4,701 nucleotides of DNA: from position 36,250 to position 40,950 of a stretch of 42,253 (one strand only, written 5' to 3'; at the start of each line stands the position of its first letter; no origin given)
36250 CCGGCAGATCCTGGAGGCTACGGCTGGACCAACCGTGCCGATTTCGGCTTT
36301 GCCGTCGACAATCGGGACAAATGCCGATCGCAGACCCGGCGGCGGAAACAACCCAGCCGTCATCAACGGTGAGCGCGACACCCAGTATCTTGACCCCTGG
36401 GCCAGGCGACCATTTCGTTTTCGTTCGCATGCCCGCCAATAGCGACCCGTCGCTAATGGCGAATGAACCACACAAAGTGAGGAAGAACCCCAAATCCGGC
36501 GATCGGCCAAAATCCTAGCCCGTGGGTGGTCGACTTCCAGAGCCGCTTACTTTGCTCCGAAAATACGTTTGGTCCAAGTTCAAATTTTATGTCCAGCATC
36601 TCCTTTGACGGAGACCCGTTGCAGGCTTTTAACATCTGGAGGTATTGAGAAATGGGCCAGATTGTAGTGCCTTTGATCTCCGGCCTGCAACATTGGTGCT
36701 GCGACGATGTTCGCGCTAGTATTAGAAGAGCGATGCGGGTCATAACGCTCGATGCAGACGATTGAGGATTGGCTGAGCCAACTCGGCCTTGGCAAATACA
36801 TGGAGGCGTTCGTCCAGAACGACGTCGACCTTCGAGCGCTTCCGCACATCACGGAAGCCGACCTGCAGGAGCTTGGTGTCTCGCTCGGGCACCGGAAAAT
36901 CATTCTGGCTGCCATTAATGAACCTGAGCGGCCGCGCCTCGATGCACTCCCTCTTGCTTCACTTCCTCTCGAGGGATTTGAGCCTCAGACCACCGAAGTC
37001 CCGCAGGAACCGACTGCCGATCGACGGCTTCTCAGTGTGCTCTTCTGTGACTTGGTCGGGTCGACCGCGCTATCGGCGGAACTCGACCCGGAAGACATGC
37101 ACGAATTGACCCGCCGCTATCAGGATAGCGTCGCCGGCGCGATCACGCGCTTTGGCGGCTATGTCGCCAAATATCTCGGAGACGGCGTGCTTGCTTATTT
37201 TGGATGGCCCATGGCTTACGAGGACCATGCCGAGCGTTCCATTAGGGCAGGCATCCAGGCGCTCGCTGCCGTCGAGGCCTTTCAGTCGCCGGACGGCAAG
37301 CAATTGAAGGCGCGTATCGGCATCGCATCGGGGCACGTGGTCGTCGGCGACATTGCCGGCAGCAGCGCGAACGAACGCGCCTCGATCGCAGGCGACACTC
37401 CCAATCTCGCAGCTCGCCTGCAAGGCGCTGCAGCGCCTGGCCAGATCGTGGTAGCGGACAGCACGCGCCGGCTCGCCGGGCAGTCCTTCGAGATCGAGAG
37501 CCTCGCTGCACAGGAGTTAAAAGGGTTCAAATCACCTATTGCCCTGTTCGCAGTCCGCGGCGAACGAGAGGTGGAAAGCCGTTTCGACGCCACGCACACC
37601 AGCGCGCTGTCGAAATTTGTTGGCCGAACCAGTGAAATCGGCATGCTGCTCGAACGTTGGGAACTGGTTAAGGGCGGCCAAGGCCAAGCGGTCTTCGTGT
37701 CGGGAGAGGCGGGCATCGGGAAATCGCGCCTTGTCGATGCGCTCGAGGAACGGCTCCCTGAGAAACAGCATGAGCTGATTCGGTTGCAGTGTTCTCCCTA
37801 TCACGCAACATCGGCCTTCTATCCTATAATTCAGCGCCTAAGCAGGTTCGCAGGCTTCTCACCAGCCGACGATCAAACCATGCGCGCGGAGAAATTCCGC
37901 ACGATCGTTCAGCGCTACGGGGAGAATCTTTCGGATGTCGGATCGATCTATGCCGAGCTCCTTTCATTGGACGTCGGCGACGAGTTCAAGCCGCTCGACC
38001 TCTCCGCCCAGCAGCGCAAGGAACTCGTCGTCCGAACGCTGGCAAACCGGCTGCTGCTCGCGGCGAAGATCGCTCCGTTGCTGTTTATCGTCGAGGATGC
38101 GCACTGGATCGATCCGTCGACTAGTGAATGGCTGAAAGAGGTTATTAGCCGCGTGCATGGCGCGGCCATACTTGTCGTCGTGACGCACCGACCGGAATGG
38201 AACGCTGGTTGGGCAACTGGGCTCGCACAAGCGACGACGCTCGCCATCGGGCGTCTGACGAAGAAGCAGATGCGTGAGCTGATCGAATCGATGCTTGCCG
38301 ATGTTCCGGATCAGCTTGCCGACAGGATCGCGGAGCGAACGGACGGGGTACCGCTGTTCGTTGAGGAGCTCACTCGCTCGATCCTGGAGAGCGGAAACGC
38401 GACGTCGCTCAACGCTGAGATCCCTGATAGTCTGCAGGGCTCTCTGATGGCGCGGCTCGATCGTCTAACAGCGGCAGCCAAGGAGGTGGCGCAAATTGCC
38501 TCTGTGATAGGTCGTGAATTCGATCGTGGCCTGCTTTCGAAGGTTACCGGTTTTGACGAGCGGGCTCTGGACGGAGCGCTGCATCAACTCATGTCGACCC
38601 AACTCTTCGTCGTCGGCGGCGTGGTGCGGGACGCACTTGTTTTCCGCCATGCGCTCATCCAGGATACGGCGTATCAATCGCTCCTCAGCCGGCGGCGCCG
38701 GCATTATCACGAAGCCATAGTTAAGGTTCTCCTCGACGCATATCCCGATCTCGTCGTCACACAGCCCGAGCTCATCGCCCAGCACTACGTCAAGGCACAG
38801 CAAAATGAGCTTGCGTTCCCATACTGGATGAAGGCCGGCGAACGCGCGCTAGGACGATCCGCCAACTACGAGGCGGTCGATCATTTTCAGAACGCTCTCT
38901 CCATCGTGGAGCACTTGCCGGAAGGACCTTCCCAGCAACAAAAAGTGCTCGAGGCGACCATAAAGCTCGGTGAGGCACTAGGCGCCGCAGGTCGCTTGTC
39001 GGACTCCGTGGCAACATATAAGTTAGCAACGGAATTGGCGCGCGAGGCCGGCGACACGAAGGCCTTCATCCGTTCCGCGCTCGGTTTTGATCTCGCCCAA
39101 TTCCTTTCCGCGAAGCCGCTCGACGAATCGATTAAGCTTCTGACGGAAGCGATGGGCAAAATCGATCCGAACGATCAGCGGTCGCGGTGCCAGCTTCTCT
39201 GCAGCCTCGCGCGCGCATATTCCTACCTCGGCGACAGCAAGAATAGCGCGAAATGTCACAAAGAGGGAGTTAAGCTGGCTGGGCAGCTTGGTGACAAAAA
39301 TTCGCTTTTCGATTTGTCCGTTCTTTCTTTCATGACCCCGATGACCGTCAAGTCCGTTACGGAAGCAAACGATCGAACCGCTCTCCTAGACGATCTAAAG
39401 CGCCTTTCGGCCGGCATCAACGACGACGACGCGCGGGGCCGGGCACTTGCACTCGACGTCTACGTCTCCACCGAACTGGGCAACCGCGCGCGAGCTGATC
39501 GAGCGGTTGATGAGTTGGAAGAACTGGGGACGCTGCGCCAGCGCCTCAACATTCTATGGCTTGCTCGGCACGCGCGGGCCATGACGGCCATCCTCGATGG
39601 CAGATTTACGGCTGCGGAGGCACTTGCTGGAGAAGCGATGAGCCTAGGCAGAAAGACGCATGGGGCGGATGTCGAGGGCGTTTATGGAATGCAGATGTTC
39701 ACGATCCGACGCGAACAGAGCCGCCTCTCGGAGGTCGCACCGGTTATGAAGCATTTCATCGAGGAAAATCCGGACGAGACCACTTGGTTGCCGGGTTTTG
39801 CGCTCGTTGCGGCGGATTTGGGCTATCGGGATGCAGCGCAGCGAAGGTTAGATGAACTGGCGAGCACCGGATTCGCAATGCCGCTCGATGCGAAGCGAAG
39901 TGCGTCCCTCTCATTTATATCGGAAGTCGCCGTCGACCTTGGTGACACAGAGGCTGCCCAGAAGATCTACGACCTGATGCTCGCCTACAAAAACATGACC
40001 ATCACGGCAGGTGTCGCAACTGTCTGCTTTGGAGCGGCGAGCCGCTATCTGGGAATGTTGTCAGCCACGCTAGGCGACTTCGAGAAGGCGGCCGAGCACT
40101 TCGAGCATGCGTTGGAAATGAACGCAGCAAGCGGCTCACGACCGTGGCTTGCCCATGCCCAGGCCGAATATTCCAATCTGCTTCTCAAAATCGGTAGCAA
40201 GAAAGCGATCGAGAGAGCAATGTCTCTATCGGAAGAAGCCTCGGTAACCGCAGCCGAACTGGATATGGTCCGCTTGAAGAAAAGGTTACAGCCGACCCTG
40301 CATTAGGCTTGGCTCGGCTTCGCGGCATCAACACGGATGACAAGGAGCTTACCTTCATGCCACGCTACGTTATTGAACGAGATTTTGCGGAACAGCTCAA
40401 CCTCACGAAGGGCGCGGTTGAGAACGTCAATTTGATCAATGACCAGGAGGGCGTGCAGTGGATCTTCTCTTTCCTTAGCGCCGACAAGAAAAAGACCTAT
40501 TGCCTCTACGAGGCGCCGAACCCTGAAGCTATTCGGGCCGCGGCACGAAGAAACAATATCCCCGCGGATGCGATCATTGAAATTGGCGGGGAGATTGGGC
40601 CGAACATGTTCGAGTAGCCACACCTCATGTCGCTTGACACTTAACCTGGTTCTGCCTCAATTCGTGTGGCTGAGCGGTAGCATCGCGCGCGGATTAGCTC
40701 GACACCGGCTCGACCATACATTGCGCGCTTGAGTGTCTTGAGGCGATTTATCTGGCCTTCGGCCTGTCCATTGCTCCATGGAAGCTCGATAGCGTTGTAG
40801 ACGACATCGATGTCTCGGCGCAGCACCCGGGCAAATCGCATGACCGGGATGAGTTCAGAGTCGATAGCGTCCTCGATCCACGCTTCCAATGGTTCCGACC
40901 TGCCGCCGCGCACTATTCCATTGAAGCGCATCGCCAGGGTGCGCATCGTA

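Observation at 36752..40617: Giant SAM / nucleotide cyclase / STAND ATPase / TPR protein with a DUF4242 partner: candidate uncharacterised sensor and second-messenger module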

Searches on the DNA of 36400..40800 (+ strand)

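Call 6: search_dna_similar(query=window:36400-40800:+, collection=plasmids, mode=near, max_rows=25)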
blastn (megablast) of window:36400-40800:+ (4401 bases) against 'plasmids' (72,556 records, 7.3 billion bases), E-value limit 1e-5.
Records with a match: 25; places in all: 34; records where one place covers at least 80% of the query: 8.
Best place of each record, by identity: 90-95% 13; 80-90% 3; 60-80% 9.
By first word of the organism name: Rhizobium 9; Sinorhizobium 8; Pseudorhizobium 4; arsenite-oxidising 2; Agrobacterium 2.
By predicted mobility (MOB-suite, as given by PLSDB): conjugative 14; non-mobilizable 10; mobilizable 1.
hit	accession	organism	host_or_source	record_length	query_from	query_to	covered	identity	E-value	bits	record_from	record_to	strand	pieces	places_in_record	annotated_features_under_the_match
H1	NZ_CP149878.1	Rhizobium sp. T1473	Medicago sativa,Cell Culture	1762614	346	4218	88%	75.8%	0e+0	1916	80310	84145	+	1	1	none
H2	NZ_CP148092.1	Rhizobium sp. T1470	Medicago sativa,cell culture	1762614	346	4218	88%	75.8%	0e+0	1916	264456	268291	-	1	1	none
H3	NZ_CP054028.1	Rhizobium hidalgonense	Pisum sativum l. (pea),Pure culture,Pea ...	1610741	345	4211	88%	74.9%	0e+0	1688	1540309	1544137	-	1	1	record has no annotation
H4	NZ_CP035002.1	Rhizobium acidisoli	Phaseolus vulgaris,root nodule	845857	345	4219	88%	74.6%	0e+0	1637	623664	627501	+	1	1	adenylate/guanylate cyclase domain-containing protein | DUF4242 domain-containing protein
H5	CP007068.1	Rhizobium leguminosarum bv. trifolii CB782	plant root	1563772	345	4178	87%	74.9%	0e+0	1683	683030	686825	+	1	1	guanylate cyclase | hypothetical protein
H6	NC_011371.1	Rhizobium leguminosarum bv. trifolii WSM2304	-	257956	617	4219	82%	75.1%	0e+0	1640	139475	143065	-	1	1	adenylate/guanylate cyclase domain-containing protein | DUF4242 domain-containing protein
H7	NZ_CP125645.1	Rhizobium sp. BT03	Phaseolus vulgaris,Pure culture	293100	632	4219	82%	75.4%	0e+0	1701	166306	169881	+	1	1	adenylate/guanylate cyclase domain-containing protein | DUF4242 domain-containing protein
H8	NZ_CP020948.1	Rhizobium sp. CIAT894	-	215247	617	4178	81%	75.0%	0e+0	1602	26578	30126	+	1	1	adenylate/guanylate cyclase domain-containing protein | DUF4242 domain-containing protein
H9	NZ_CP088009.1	Rhizobium sp. T136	Melilotus albus,Cell culture,root nodule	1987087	2077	4218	49%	73.7%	0e+0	811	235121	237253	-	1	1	none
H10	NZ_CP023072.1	Sinorhizobium fredii CCBAU 83666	G.max,nodule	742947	1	94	2%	90.5%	8e-25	124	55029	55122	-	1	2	ISL3 family transposase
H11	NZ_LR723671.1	Pseudorhizobium flavum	Paddy soil under the long-term ...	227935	3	94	2%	90.3%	1e-23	121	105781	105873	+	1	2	ISL3-like element ISRsp8 family transposase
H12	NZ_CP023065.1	Sinorhizobium sp. CCBAU 05631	G.max,nodule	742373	1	91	2%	91.3%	8e-25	124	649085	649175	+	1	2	none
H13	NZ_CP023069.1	Sinorhizobium sojae CCBAU 05684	G.max,nodule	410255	1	91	2%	91.3%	8e-25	124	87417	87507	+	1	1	none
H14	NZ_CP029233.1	Sinorhizobium fredii CCBAU 45436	Glycine max,cell culture,plant root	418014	1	91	2%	91.3%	8e-25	124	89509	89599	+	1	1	none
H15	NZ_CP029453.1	Sinorhizobium fredii CCBAU 25509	Glycine soja,cell culture,plant root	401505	1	91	2%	91.3%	8e-25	124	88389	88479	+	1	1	none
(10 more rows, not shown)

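Call 48: get_annotated_region(hit=H6, flank=6000)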
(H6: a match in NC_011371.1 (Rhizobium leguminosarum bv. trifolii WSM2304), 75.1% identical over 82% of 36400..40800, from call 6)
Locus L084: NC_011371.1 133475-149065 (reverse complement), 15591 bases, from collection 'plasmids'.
description: Rhizobium leguminosarum bv. trifolii WSM2304 plasmid pRLG204, complete sequence
organism: Rhizobium leguminosarum bv. trifolii WSM2304 (NCBI taxid 395492)
taxonomy: Bacteria; Pseudomonadota; Alphaproteobacteria; Hyphomicrobiales; Rhizobiaceae; Rhizobium; Rhizobium leguminosarum; Rhizobium leguminosarum bv. trifolii WSM2304
host: -; source: -; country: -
typing (MOB-suite, as given by PLSDB): non-mobilizable
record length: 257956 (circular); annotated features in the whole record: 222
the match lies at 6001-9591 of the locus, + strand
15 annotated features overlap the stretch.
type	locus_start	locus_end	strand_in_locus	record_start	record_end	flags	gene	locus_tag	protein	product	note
CDS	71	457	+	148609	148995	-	-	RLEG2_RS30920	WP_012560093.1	VOC family protein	-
CDS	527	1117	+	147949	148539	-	-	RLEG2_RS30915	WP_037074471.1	hypothetical protein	-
CDS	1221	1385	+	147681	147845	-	-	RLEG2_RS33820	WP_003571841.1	DUF1328 domain-containing protein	-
CDS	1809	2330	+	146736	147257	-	-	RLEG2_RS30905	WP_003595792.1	DUF992 domain-containing protein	-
CDS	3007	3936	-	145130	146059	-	-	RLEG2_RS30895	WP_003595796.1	LysR family transcriptional regulator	GO:0006355 - regulation of DNA-templated transcription [Evidence IEA]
CDS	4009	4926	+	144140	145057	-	-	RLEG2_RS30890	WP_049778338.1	DMT family transporter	GO:0055085 - transmembrane transport [Evidence IEA]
CDS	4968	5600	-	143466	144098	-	-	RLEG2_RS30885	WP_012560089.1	hypothetical protein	-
CDS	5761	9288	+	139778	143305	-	-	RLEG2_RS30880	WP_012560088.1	adenylate/guanylate cyclase domain-containing protein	GO:0009190 - cyclic nucleotide biosynthetic process [Evidence IEA]; GO:0035556 - intracellular signal transduction ...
CDS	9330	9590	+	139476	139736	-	-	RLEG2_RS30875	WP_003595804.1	DUF4242 domain-containing protein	-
CDS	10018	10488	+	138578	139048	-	-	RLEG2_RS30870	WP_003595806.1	Hsp20 family protein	-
CDS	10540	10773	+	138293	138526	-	-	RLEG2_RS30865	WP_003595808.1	hypothetical protein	-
CDS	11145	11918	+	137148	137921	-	-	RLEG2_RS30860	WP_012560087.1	DeoR/GlpR family DNA-binding transcription regulator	-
CDS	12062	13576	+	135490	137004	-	glpD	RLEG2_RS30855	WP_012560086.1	glycerol-3-phosphate dehydrogenase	GO:0006072 - glycerol-3-phosphate metabolic process [Evidence IEA]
CDS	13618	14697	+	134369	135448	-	-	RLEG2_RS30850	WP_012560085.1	ABC transporter ATP-binding protein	-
CDS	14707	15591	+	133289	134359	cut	-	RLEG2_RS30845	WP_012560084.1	ABC transporter ATP-binding protein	-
